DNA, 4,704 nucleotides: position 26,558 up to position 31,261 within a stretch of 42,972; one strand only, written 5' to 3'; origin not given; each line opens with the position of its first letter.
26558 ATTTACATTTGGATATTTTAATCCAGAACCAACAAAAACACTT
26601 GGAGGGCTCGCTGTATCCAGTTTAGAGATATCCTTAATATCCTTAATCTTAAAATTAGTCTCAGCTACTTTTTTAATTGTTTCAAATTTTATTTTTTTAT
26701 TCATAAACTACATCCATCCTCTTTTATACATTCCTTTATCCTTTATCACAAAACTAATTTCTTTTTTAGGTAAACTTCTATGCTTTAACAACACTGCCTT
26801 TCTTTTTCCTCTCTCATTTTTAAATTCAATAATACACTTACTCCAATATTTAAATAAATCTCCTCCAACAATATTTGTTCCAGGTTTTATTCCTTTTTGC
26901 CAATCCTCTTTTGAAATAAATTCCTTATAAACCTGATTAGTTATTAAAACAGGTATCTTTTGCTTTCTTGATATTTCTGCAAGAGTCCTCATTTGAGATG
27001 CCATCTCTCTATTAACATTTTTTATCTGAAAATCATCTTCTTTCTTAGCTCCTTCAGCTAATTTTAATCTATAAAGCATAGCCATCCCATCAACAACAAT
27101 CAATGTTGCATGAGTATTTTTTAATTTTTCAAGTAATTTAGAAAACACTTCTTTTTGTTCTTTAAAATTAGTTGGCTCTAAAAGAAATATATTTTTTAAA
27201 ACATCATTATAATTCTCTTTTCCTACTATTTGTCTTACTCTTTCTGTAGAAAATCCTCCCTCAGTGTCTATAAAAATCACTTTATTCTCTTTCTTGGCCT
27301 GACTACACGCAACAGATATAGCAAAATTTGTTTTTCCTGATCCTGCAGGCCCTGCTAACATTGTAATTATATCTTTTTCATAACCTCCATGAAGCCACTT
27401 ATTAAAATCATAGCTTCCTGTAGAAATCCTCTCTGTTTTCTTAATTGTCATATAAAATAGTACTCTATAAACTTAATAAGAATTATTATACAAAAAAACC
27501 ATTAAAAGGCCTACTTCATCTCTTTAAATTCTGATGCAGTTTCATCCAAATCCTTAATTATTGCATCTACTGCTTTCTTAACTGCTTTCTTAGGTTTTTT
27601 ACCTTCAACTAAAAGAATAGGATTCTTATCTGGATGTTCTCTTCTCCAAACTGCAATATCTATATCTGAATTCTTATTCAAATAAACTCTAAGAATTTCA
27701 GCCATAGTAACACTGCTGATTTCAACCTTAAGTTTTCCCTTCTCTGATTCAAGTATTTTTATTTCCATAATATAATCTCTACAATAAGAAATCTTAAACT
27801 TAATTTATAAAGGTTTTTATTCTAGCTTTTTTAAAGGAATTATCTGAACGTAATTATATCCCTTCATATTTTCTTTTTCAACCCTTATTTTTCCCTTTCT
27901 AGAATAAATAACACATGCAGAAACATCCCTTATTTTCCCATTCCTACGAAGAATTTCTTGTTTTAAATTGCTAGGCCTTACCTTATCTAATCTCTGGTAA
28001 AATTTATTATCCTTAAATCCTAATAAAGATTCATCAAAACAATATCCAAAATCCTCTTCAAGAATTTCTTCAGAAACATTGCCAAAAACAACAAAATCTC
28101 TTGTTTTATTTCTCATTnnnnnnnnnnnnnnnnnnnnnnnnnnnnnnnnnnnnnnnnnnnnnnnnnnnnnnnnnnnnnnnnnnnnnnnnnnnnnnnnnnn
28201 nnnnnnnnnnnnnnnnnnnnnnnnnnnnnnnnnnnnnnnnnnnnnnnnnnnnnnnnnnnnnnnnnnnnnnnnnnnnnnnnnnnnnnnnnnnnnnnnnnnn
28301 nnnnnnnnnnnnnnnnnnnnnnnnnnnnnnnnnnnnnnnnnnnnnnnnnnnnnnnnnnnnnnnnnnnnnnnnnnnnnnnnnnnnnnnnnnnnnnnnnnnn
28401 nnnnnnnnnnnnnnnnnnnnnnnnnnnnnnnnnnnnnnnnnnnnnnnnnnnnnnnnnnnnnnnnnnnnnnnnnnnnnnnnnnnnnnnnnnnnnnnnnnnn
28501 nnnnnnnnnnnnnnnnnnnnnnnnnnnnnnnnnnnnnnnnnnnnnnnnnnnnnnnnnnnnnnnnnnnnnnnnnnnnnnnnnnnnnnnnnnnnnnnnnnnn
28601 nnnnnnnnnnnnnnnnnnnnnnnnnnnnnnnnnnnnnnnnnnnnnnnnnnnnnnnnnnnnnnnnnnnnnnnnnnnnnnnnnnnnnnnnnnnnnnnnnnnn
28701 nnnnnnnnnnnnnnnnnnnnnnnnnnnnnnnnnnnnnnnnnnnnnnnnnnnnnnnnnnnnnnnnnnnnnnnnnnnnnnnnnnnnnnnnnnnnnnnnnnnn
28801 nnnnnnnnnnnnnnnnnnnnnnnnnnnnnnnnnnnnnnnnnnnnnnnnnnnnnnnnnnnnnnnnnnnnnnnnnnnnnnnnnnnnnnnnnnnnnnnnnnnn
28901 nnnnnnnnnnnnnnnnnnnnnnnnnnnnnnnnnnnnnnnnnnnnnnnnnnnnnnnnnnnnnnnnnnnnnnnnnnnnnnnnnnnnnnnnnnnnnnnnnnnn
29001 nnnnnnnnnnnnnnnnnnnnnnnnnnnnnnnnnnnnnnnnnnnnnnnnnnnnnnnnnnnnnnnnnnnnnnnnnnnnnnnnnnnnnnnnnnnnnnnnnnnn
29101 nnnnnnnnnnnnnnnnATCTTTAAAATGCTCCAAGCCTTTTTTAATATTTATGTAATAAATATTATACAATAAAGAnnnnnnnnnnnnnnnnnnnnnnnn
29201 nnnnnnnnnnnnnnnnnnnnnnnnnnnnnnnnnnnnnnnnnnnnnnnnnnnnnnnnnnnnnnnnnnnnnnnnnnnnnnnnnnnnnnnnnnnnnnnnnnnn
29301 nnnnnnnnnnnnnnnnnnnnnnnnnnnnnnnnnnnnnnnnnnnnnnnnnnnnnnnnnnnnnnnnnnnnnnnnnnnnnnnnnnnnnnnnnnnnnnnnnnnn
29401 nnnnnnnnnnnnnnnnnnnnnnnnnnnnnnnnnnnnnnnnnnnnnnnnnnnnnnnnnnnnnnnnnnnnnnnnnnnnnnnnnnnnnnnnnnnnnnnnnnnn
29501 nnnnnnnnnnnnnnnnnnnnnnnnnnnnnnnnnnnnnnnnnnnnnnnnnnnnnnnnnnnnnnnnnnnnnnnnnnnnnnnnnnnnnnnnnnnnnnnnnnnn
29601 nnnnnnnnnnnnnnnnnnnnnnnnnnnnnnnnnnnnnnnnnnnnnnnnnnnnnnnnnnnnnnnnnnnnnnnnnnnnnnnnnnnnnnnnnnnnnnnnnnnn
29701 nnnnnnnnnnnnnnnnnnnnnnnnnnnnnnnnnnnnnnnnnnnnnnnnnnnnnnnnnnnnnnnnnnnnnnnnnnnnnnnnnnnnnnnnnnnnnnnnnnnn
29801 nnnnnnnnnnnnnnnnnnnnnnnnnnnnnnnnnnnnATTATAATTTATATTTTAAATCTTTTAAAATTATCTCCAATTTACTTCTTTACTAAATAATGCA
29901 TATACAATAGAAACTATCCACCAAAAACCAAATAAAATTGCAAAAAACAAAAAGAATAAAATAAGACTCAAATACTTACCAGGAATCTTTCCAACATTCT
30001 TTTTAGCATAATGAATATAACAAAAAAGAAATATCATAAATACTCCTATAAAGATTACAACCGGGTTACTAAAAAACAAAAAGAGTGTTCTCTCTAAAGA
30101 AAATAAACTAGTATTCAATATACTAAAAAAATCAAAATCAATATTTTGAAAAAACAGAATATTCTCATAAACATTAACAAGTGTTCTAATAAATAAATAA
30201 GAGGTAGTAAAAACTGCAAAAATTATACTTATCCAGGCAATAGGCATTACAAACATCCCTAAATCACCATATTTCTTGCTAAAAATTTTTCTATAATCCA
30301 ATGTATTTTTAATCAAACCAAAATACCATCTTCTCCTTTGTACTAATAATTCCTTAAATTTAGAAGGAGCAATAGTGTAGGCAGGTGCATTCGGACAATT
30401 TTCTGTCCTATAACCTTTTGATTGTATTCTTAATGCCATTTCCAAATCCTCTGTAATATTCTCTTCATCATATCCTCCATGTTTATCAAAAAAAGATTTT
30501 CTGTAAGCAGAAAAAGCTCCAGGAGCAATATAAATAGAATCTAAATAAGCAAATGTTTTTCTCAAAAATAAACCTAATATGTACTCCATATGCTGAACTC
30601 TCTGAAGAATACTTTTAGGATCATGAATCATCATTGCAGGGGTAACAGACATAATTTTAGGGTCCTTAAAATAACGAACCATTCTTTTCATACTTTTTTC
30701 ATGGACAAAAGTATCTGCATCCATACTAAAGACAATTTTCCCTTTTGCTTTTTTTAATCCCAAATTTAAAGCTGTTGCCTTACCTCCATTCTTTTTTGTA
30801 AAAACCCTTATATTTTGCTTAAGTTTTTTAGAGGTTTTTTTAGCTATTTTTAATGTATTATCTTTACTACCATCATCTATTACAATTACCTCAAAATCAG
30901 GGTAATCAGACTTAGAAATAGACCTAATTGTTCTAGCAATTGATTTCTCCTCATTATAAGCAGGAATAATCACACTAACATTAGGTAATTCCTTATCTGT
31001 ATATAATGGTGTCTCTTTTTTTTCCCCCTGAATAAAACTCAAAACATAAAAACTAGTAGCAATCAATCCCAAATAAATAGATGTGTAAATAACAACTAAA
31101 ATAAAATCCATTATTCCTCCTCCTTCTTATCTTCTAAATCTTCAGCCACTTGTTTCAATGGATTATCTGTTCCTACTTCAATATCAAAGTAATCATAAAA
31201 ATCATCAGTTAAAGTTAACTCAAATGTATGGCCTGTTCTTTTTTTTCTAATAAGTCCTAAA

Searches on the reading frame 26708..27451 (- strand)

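Call 67: search_protein_families(library=pfam, proteins=[window:26708-27451:-], max_evalue=0.0001)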
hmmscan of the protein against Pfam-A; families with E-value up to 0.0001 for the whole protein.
window:26708-27451:- (247 aa): 8 families
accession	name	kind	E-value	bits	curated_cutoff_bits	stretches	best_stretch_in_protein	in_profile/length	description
PF08423.17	Rad51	-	6.2e-27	94.9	22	1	7-241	6-241/244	Rad51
PF00154.27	RecA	-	8.7e-12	45.5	27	1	4-210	28-218/262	recA bacterial DNA recombination protein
PF13481.12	AAA_25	-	1.4e-08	35.1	27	1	18-172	23-188/195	AAA domain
PF13479.12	AAA_24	-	1.9e-08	34.8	27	1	30-212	5-170/195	AAA domain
PF06745.19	ATPase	-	2.1e-08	34.2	26.6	1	10-67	2-60/231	KaiC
PF03796.21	DnaB_C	-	1.2e-07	31.9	27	0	9-64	2-57/255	DnaB-like helicase C terminal domain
PF05707.18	Zot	-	1.2e-05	25.3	20.3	1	29-139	2-106/197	Zonular occludens toxin (Zot)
PF01656.29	CbiA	-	6.8e-05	23.3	25.4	0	30-119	2-73/125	CobQ/CobB/MinD/ParA nucleotide binding domain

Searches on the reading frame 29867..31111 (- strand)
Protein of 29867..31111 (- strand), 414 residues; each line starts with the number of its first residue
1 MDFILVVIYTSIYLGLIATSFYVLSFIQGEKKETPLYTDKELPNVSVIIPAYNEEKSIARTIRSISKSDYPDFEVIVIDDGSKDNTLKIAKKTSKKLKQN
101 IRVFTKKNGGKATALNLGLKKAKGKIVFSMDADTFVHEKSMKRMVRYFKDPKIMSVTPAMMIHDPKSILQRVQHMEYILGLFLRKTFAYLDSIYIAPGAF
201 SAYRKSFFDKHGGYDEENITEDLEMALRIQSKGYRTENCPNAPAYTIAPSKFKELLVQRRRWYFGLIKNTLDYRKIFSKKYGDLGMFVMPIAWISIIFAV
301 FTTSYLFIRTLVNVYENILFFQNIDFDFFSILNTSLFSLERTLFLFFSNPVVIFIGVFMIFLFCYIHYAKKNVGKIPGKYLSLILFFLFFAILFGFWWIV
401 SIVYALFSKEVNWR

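Call 68: search_protein_families(library=pfam, proteins=[window:29867-31111:-], max_evalue=0.0001)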
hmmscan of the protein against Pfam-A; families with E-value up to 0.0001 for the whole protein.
window:29867-31111:- (414 aa): 6 families
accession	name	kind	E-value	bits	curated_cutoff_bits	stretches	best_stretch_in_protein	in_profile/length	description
PF00535.33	Glycos_transf_2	-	3.2e-39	135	23.3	1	46-211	1-167/168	Glycosyl transferase family 2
PF13641.12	Glyco_tranf_2_3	-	3.7e-34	119.2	27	1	43-265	1-230/230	Glycosyltransferase like family 2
PF13632.12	Glyco_trans_2_3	-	1.9e-20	73.9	27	1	126-338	1-179/198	Glycosyl transferase family group 2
PF10111.15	Glyco_tranf_2_2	-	6.3e-17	62.4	27.3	1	46-253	1-223/276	Glycosyltransferase like family 2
PF03142.21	Chitin_synth_2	-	1e-14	54.5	27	1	118-207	196-288/527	Chitin synthase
PF13506.12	Glyco_transf_21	-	1.7e-14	54.1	21.7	1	111-262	18-172/174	Glycosyl transferase family 21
